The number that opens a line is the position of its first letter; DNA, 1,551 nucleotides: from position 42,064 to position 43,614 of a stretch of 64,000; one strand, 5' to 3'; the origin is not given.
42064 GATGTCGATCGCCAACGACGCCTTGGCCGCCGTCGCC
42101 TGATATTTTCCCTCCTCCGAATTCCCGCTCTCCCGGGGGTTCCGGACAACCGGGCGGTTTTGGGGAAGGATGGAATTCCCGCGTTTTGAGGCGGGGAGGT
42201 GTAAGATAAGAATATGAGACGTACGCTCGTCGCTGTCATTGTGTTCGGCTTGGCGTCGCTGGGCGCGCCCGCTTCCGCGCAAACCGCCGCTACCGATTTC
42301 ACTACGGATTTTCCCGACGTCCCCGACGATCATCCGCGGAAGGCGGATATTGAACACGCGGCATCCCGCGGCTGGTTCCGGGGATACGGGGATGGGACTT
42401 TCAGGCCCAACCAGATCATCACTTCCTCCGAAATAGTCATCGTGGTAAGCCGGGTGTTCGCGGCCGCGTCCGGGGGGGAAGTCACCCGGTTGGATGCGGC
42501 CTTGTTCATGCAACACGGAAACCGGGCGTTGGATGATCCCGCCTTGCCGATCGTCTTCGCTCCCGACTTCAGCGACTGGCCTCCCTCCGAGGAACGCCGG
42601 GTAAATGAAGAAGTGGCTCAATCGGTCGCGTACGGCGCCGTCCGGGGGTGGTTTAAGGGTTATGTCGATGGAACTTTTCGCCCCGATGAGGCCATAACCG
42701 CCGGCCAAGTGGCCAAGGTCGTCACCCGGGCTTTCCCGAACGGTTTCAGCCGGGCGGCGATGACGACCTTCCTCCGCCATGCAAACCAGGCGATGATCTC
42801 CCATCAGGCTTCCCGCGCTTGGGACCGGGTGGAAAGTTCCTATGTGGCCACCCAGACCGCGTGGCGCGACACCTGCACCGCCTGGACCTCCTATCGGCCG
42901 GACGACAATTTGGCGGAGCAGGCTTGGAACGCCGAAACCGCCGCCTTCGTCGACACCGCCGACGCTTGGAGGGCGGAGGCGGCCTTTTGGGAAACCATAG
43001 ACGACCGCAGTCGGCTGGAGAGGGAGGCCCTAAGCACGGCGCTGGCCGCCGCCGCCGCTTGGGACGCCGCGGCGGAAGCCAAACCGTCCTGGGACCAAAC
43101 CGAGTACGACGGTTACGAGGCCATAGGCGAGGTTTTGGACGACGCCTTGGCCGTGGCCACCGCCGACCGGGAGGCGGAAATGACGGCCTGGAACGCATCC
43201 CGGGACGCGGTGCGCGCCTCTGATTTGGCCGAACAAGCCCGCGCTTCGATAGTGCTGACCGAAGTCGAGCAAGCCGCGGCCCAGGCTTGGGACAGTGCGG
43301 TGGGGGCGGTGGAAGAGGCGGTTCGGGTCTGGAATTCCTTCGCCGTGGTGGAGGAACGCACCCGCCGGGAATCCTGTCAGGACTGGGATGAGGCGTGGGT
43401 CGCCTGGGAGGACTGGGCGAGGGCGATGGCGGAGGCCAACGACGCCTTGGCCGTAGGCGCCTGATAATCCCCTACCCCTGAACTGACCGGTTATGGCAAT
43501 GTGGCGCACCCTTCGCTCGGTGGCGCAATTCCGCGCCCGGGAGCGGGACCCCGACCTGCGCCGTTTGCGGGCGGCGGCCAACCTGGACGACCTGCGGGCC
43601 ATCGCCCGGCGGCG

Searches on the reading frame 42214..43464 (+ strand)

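Call 49: search_protein_families(library=pfam, proteins=[window:42214-43464:+], max_evalue=0.001)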
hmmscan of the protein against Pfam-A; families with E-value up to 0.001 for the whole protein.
window:42214-43464:+ (416 aa): 1 family
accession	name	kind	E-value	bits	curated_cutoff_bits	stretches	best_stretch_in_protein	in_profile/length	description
PF00395.25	SLH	-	3.7e-13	49.7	20.8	1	33-70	2-39/44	S-layer homology domain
